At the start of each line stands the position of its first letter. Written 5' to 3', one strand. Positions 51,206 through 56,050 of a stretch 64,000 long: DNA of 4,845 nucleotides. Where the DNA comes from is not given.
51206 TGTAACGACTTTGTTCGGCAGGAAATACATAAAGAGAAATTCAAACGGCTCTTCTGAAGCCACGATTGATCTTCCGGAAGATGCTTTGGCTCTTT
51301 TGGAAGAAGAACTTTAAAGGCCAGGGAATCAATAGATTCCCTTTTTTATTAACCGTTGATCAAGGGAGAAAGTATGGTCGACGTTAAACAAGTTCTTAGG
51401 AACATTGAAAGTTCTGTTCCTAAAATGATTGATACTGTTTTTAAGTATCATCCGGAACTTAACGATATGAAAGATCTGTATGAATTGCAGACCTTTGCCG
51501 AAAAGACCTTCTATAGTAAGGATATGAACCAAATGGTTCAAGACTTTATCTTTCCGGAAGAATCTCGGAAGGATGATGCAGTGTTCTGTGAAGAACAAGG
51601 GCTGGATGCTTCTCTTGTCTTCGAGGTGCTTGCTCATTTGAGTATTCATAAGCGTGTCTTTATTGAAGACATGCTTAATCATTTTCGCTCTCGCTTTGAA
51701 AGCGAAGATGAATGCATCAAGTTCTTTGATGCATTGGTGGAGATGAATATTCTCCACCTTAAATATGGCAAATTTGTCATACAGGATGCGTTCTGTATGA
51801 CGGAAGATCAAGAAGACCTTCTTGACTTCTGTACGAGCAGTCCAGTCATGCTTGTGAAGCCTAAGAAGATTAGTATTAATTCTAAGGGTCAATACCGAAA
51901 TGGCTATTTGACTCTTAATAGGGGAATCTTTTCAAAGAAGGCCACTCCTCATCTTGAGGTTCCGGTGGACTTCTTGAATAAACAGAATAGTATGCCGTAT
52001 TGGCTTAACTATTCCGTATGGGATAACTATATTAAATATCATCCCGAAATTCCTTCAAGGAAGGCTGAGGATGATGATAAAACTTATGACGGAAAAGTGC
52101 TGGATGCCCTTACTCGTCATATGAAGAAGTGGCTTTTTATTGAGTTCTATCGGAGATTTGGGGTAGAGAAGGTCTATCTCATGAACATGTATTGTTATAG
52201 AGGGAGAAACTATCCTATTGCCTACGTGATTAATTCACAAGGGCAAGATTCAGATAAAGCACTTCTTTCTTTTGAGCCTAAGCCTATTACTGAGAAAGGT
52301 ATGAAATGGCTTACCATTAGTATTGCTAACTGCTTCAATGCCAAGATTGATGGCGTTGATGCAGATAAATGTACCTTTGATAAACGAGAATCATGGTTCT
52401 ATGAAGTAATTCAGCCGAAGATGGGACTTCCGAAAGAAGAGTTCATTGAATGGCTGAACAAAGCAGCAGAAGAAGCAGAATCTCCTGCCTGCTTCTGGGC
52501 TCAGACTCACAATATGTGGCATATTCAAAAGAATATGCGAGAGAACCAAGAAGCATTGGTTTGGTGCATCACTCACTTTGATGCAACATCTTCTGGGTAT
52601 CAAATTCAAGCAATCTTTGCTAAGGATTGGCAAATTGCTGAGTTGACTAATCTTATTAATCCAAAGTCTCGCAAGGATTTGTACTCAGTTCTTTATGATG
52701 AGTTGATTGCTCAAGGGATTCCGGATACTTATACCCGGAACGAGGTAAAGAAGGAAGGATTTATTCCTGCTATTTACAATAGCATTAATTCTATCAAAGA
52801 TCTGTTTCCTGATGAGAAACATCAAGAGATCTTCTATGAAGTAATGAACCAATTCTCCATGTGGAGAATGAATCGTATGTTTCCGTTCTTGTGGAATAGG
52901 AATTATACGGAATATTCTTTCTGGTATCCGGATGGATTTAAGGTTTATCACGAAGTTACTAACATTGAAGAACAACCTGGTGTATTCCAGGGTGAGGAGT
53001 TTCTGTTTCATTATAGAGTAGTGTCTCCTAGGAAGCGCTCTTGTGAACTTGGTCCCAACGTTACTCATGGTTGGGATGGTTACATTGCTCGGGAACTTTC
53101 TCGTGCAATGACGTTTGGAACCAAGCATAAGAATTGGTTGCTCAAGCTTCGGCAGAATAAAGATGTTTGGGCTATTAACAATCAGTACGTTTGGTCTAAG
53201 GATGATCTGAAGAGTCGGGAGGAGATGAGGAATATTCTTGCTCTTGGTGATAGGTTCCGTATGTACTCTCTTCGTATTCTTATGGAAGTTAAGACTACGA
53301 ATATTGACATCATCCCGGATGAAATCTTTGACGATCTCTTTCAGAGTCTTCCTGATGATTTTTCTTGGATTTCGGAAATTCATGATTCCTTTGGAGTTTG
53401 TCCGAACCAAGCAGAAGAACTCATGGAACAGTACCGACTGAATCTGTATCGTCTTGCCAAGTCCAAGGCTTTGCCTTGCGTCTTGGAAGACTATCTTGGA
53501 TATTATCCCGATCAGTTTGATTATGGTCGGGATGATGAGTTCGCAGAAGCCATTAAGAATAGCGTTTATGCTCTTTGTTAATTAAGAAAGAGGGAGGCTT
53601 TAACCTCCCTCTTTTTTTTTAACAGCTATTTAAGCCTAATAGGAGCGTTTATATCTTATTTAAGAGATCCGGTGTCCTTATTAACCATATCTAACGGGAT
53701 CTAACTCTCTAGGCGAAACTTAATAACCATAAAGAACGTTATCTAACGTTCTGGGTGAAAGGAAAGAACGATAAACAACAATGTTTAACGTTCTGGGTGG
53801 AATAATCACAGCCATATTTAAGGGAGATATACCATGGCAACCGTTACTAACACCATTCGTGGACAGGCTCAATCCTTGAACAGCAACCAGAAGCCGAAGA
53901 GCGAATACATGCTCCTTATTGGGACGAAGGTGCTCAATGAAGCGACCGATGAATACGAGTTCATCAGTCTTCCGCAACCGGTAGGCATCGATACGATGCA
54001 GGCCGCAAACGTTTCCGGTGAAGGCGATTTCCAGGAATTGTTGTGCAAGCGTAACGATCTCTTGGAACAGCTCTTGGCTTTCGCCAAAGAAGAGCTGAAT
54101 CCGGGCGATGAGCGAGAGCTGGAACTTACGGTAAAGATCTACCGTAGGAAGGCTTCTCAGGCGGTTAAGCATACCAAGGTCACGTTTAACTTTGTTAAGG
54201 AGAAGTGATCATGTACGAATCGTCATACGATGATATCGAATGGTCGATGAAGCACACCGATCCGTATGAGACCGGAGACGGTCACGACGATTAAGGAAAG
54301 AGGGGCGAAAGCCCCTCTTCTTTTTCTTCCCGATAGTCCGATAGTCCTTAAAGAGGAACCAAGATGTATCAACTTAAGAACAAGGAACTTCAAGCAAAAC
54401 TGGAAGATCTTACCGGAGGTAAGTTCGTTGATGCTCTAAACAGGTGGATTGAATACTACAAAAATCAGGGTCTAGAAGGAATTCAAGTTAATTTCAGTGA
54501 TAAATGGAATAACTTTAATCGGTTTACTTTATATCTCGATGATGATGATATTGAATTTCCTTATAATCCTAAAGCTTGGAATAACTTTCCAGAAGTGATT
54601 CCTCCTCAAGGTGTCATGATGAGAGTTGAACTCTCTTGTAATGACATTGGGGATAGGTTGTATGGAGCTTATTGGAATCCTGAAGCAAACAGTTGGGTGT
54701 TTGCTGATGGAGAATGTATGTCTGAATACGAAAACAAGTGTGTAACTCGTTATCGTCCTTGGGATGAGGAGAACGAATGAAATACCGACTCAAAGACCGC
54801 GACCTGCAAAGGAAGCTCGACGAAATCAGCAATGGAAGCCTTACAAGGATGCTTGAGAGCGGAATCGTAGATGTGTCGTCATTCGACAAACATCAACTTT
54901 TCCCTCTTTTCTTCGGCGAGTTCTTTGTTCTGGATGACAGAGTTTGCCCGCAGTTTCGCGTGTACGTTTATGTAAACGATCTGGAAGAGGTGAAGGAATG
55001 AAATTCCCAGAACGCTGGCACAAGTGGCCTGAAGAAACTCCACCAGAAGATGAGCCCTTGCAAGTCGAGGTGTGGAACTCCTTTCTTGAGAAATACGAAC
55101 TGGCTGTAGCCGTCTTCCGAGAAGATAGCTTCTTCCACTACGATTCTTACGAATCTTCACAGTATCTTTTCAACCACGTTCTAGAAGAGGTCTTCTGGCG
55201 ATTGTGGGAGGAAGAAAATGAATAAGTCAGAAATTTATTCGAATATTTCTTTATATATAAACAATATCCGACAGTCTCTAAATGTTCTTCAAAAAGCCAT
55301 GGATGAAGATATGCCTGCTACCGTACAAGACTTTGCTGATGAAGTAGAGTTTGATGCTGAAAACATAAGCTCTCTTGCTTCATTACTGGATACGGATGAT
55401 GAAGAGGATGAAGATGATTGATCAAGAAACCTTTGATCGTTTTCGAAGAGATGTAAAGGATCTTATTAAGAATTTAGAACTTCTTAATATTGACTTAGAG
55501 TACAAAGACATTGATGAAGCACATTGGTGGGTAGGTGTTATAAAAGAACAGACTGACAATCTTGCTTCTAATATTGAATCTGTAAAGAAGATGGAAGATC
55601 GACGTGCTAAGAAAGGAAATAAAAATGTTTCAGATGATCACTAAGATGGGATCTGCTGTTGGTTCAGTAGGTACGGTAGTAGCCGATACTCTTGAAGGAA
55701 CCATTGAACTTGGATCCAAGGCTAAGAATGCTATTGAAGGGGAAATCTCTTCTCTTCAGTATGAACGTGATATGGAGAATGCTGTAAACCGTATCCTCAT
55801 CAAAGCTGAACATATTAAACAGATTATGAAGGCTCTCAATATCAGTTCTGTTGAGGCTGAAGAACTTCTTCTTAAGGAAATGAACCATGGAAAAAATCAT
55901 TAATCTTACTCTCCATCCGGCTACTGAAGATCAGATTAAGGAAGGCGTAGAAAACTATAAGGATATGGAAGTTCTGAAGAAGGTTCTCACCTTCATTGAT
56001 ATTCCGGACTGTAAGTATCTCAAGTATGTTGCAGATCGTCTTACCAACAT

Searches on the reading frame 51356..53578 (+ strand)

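Call 69: search_protein_families(library=pfam, max_evalue=0.01, proteins=[window:51356-53578:+])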
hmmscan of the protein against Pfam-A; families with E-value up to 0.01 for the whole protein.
window:51356-53578:+ (741 aa): 1 family
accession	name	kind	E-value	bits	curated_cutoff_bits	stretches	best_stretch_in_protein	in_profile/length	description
PF00940.24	RNA_pol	-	2.4e-13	50.1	22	1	309-451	1-133/448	DNA-dependent RNA polymerase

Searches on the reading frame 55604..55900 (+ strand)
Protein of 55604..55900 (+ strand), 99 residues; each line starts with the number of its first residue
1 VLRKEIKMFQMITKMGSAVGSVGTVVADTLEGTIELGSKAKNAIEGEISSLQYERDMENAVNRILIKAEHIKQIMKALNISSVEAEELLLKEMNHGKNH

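Call 99: search_protein_families(library=pfam, max_evalue=0.01, proteins=[window:55604-55900:+])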
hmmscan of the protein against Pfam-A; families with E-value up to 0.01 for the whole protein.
window:55604-55900:+ (99 aa): 1 family
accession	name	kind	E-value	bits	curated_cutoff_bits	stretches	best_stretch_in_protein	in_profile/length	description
PF07826.16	IMP_cyclohyd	-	0.0087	16.1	28.1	1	27-95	75-140/192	IMP cyclohydrolase-like protein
